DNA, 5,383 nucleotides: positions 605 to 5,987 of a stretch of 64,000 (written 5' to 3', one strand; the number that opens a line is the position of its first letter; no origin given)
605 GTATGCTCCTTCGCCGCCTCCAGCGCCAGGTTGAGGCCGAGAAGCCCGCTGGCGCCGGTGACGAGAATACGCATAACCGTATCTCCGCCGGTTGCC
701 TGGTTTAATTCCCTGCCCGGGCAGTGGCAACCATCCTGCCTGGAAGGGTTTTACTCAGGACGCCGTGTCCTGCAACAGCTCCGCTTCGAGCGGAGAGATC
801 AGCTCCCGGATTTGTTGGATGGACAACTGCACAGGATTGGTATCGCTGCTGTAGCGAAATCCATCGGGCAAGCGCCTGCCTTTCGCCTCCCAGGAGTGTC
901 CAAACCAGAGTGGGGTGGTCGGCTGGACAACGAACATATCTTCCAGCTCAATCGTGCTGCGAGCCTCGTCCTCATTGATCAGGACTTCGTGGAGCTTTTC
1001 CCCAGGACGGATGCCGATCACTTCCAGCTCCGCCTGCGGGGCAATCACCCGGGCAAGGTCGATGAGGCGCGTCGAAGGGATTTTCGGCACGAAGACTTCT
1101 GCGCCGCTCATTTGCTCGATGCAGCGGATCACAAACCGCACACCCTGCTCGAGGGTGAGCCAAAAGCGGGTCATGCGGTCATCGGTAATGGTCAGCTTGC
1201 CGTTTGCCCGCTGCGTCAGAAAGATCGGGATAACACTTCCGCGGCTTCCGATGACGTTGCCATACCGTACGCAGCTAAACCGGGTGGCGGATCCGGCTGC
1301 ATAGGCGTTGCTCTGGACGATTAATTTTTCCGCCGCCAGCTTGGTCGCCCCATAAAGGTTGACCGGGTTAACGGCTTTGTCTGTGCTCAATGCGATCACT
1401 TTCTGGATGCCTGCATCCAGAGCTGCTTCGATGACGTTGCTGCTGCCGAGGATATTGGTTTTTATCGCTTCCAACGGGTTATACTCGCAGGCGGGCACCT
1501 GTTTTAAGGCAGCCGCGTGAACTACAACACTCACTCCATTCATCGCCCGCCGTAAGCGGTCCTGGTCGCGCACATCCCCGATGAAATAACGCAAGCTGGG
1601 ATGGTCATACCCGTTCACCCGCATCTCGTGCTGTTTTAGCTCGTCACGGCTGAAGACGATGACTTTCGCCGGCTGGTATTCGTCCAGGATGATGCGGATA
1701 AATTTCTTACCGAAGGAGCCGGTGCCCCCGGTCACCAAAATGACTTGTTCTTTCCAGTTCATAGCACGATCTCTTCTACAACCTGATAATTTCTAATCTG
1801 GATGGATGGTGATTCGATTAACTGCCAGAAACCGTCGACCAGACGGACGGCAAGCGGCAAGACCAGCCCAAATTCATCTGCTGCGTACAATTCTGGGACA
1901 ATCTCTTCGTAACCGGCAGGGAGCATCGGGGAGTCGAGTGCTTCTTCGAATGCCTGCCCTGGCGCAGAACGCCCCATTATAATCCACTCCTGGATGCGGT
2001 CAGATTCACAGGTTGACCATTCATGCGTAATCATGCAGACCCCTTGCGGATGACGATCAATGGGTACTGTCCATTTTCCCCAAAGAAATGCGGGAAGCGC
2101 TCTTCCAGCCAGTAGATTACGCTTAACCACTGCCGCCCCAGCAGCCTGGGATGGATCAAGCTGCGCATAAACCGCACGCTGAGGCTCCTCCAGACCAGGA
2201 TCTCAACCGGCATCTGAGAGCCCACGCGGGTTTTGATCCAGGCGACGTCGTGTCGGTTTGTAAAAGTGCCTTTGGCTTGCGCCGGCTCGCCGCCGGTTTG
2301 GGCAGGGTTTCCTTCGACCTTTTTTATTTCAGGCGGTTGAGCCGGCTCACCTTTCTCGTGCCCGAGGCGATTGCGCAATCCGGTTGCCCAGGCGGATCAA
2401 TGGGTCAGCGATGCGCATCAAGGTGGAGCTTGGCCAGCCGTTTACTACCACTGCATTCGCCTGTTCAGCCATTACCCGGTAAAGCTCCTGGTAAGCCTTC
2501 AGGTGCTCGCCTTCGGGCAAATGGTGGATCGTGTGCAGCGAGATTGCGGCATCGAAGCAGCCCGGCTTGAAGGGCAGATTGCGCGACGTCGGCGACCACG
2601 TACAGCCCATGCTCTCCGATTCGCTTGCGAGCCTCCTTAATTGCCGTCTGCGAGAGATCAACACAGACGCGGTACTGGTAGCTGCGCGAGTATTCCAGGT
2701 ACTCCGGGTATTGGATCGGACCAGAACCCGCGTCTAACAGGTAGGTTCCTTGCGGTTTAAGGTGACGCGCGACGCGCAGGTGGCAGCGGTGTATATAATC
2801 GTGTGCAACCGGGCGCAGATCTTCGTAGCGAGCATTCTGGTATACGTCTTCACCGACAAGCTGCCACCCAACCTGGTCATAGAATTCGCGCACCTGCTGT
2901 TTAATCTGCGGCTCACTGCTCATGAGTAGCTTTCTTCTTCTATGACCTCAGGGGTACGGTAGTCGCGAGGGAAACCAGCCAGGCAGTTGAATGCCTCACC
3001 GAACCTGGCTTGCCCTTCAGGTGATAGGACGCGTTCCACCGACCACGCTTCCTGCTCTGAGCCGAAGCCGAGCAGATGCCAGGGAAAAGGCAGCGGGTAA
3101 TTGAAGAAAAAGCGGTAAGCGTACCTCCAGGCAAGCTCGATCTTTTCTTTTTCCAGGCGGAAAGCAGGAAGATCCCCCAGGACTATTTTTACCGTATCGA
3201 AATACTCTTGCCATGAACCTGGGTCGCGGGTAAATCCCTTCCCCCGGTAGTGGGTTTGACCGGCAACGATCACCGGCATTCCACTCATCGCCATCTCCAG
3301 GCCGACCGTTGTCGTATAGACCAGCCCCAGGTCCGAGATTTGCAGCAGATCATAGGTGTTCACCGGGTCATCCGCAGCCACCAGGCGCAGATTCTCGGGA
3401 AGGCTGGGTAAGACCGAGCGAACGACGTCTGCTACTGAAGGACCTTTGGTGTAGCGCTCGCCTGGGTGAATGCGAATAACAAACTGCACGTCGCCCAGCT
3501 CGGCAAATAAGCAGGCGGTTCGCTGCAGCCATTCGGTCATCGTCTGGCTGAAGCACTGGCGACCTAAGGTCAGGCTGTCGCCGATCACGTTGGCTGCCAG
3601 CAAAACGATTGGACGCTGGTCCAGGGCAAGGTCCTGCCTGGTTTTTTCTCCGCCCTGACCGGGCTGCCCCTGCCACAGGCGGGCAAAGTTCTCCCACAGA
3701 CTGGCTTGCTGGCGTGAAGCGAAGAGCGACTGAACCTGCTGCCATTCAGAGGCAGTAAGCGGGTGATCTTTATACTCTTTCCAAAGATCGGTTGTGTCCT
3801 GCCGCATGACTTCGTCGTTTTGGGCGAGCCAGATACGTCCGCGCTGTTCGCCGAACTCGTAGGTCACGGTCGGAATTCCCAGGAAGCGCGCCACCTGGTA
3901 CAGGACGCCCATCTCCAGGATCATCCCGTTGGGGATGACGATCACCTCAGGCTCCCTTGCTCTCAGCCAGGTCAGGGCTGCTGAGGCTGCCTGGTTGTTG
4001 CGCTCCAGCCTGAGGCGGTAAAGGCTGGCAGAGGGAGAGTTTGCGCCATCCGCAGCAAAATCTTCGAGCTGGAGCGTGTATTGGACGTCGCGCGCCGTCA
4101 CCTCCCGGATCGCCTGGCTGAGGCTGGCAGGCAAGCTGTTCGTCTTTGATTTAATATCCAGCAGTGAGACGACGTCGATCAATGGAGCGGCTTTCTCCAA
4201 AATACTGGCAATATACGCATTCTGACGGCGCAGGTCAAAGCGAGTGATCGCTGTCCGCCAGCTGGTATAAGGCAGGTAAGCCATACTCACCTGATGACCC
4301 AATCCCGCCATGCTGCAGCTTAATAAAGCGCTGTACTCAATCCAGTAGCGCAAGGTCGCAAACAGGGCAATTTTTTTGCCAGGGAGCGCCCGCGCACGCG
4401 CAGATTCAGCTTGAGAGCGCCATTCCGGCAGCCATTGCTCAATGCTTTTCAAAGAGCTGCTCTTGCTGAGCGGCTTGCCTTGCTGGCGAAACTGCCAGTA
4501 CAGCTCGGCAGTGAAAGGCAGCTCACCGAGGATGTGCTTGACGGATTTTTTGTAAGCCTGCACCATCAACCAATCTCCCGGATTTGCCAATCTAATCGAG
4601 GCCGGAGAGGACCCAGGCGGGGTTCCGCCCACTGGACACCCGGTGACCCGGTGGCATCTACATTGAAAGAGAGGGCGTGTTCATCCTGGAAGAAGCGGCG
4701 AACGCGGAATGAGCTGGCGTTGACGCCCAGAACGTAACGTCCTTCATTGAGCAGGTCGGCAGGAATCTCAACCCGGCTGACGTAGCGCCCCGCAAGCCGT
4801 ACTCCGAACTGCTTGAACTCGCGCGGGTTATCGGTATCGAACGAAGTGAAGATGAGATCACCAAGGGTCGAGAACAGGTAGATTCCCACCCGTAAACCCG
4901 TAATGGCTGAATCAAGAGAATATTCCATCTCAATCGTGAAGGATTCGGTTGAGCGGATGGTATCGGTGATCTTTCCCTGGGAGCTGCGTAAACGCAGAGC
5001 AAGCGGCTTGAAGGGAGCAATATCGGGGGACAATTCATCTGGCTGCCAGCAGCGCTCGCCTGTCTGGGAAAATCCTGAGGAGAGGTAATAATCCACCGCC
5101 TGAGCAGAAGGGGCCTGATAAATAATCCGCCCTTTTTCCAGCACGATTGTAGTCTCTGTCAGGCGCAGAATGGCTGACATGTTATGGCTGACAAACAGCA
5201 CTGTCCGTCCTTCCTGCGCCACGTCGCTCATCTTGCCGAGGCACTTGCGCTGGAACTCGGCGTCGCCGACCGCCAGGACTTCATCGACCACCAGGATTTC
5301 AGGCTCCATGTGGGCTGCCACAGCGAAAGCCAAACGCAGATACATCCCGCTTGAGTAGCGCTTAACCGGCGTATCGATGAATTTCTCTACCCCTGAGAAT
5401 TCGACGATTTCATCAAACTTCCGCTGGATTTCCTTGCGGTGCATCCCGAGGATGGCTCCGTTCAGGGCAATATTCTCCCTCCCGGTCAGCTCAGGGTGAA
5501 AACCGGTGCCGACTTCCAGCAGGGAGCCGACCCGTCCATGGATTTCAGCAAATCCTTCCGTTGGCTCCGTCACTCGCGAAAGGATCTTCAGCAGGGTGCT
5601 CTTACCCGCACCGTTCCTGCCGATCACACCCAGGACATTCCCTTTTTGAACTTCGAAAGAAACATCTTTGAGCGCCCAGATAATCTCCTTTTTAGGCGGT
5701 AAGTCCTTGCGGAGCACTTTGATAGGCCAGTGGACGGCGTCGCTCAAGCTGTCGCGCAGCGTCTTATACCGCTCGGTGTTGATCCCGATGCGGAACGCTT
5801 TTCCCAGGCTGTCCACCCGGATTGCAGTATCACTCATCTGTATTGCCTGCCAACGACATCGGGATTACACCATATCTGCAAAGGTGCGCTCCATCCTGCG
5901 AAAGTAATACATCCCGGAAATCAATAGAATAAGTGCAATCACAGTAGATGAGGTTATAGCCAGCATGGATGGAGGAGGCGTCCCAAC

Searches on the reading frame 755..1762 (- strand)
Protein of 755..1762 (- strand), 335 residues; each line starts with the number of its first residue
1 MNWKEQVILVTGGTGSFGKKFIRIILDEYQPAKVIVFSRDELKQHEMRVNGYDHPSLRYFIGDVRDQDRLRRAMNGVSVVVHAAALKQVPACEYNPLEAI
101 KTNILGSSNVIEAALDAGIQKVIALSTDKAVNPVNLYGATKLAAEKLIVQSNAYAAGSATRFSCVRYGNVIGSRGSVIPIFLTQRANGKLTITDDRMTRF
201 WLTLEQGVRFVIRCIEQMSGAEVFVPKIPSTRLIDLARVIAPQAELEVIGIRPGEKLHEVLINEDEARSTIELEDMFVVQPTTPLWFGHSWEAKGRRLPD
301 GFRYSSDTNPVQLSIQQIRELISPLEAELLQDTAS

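Call 6: search_protein_families(library=pfam, proteins=[window:755-1762:-], max_evalue=0.001)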
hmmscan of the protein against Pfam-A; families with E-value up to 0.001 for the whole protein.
window:755-1762:- (335 aa): 10 families
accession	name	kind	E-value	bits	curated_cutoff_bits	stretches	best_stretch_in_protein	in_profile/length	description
PF02719.21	Polysacc_synt_2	-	2.9e-100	335.7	20.2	1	8-280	1-292/293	Polysaccharide biosynthesis protein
PF01370.27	Epimerase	-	4.8e-26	92.1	20.9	1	8-217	1-227/240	NAD dependent epimerase/dehydratase family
PF01073.25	3Beta_HSD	-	1.6e-19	70.4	22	1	9-133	1-122/280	3-beta hydroxysteroid dehydrogenase/isomerase family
PF16363.11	GDP_Man_Dehyd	-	1.6e-14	54.6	27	1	9-218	1-240/332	GDP-mannose 4,6 dehydratase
PF04321.23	RmlD_sub_bind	-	5.6e-14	52.3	27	1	8-197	3-180/287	RmlD substrate binding domain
PF13460.12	NAD_binding_10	-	1.3e-10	41.9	27.2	1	12-133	1-104/184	NAD(P)H-binding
PF05368.20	NmrA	-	1.1e-08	35.4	27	1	5-134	2-114/298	NmrA-like family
PF07993.18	NAD_binding_4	-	6.5e-08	32.5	20.1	1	10-133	1-142/258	Male sterility protein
PF00106.31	adh_short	-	0.00013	21.9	26.6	1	6-156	1-168/195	short chain dehydrogenase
PF08659.16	KR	-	0.00022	21.6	22.6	1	8-85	3-90/180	KR domain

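Call 28: search_protein_families(library=ncbifam, proteins=[window:755-1762:-], max_evalue=0.00001)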
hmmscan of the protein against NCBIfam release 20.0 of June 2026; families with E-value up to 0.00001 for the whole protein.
window:755-1762:- (335 aa): 17 families
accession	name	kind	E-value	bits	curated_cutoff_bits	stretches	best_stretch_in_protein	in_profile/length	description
TIGR03589.1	PseB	equivalog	5.1e-146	485.7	407.75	1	4-321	3-323/324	UDP-N-acetylglucosamine 4,6-dehydratase (inverting)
TIGR04130.1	FnlA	equivalog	9.8e-76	254.8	730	1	3-323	2-326/337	UDP-N-acetylglucosamine 4,6-dehydratase/5-epimerase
TIGR04180.1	EDH_00030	hypoth_equivalog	6.4e-19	68.1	475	1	8-192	1-200/297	NAD-dependent 4,6-dehydratase LegB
TIGR01179.1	galE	equivalog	4.1e-15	55.4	262.3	1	8-174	2-180/332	UDP-glucose 4-epimerase GalE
TIGR03466.1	HpnA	hypoth_equivalog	7.4e-15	54.6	367.65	1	8-130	3-116/327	hopanoid-associated sugar epimerase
TIGR01181.1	dTDP_gluc_dehyt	equivalog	1.5e-14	53.8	365.1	1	8-160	2-157/321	dTDP-glucose 4,6-dehydratase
NF041293.1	G6PDh_Azf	equivalog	3e-14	53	400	1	6-133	3-121/252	NAD-dependent glucose-6-phosphate dehydrogenase Azf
TIGR02622.1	CDP_4_6_dhtase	equivalog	6.6e-13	48.5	278.45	1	3-132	2-134/352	CDP-glucose 4,6-dehydratase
TIGR01214.1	rmlD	equivalog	3.1e-11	42.9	224.05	1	8-153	2-140/285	dTDP-4-dehydrorhamnose reductase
NF042422.1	oxyalk_red_OleD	equivalog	1.7e-10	40.8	580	1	8-129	3-112/329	2-alkyl-3-oxoalkanoate reductase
NF052578.1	StrlDmthSdmBMthl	equivalog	3.1e-10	40.3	600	1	8-138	3-123/328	sterol demethylase protein SdmB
NF042423.1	oxyalk_red_Shew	equivalog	4.7e-09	35.8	580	1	6-128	9-119/331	2-alkyl-3-oxoalkanoate reductase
TIGR02197.1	heptose_epim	equivalog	2.4e-08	33.5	274.6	1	8-174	1-174/316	ADP-glyceromanno-heptose 6-epimerase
NF007956.0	PRK10675.1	subfamily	6.5e-07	28.8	394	1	8-127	3-124/338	UDP-glucose 4-epimerase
NF043036.1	ErythonDh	equivalog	3.1e-06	26.6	325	0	8-128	3-125/321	D-erythronate dehydrogenase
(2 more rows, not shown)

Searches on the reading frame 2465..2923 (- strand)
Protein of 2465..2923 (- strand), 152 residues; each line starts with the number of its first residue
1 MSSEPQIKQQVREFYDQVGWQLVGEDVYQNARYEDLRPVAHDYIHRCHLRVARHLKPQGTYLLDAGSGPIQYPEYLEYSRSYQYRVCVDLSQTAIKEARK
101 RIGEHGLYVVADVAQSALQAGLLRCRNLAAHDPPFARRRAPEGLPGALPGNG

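Call 6: search_protein_families(library=pfam, proteins=[window:2465-2923:-], max_evalue=0.001)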
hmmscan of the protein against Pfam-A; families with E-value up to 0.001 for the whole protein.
window:2465-2923:- (152 aa): 1 family
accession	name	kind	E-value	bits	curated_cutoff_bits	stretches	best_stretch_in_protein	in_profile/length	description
PF08241.18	Methyltransf_11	-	6.6e-05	23.9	21.2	0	63-118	1-56/95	Methyltransferase domain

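Call 69: search_protein_families(library=ncbifam, proteins=[window:2465-2923:-], max_evalue=0.00001)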
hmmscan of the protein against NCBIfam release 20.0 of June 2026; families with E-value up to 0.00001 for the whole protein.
window:2465-2923:- (152 aa): 0 families

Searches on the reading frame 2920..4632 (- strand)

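Call 6: search_protein_families(library=pfam, proteins=[window:2920-4632:-], max_evalue=0.001)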
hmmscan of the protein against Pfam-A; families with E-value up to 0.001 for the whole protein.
window:2920-4632:- (570 aa): 1 family
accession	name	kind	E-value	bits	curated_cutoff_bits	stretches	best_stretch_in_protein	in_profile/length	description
PF05159.20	Capsule_synth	-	2.5e-06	27.6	20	1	330-471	135-275/310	Capsule polysaccharide biosynthesis protein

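Call 28: search_protein_families(library=ncbifam, proteins=[window:2920-4632:-], max_evalue=0.00001)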
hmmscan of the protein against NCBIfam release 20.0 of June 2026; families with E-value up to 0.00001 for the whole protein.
window:2920-4632:- (570 aa): 1 family
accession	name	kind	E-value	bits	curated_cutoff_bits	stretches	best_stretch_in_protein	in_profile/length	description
NF046086.1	BFO_1060_trans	domain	2.8e-06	26.7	200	0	378-460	217-292/365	BFO_1060 family glycosyltransferase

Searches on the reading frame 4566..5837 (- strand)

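Call 6: search_protein_families(library=pfam, proteins=[window:4566-5837:-], max_evalue=0.001)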
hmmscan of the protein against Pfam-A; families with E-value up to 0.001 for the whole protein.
window:4566-5837:- (423 aa): 3 families
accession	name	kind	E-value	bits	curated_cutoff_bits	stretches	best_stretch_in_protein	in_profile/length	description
PF00005.33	ABC_tran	-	4.8e-21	76.2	25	1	56-187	1-135/137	ABC transporter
PF14524.12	Wzt_C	-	2.5e-08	34.5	30.4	1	282-397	16-133/143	Wzt C-terminal domain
PF13304.12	AAA_21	-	3e-05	24.7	27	1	70-89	3-22/304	AAA domain, putative AbiEii toxin, Type IV TA system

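Call 69: search_protein_families(library=ncbifam, proteins=[window:4566-5837:-], max_evalue=0.00001)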
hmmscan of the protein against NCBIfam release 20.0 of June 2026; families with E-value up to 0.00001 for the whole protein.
window:4566-5837:- (423 aa): 178 families (the best 25 are shown)
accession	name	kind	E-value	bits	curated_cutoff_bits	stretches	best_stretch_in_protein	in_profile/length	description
NF010065.0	PRK13545.1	equivalog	5e-55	187.2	538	1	51-238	35-221/549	teichoic acids export protein ATP-binding subunit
NF050108.1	galactan_ABC_ATP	equivalog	1.1e-52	178.7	400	1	51-251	40-240/244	galactan export ABC transporter ATP-binding subunit Wzt/RfbE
NF010066.0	PRK13546.1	equivalog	1.8e-46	158.7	320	1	49-237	33-220/264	teichoic acids export ABC transporter ATP-binding subunit TagH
TIGR01188.1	drrA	subfamily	6.2e-34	117.7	312.45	1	54-241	7-205/302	daunorubicin resistance ABC transporter, ATP-binding protein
TIGR04521.1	ECF_ATPase_2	equivalog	5.6e-29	101.1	330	2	120-246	103-231/279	energy-coupling factor transporter ATPase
TIGR04520.1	ECF_ATPase_1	equivalog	3.1e-25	89.1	315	2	120-245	96-221/269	energy-coupling factor transporter ATPase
TIGR02673.1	FtsE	equivalog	4e-25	88.8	264.85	2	116-237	93-214/214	cell division ATP-binding protein FtsE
NF010060.0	PRK13537.1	equivalog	1.6e-24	86.4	521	1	56-243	31-229/314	nodulation factor ABC transporter ATP-binding protein NodI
NF040933.2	ABC_arch_GlcV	equivalog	2e-24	86.1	450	2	113-239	94-221/357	glucose ABC transporter ATP-binding protein GlcV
NF010059.0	PRK13536.1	equivalog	9.5e-24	83.8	549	1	56-243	59-257/342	nodulation factor ABC transporter ATP-binding protein NodI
TIGR01288.1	nodI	equivalog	3.3e-23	82.1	424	1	56-242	20-217/303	nodulation factor ABC transporter ATP-binding protein NodI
TIGR00968.1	3a0106s01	subfamily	4.4e-23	82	342.75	1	54-248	14-218/237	sulfate ABC transporter ATP-binding protein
TIGR01166.1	cbiO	subfamily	1.3e-22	80.2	211.8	2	121-220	88-187/190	cobalt ABC transporter, ATP-binding protein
TIGR03740.1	galliderm_ABC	subfamily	1.7e-22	80.2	309.75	1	55-244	15-208/223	lantibiotic protection ABC transporter ATP-binding subunit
TIGR01186.1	proV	subfamily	2.5e-22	79.5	326.6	1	55-239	8-209/363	betaine/proline/choline family ABC transporter ATP-binding protein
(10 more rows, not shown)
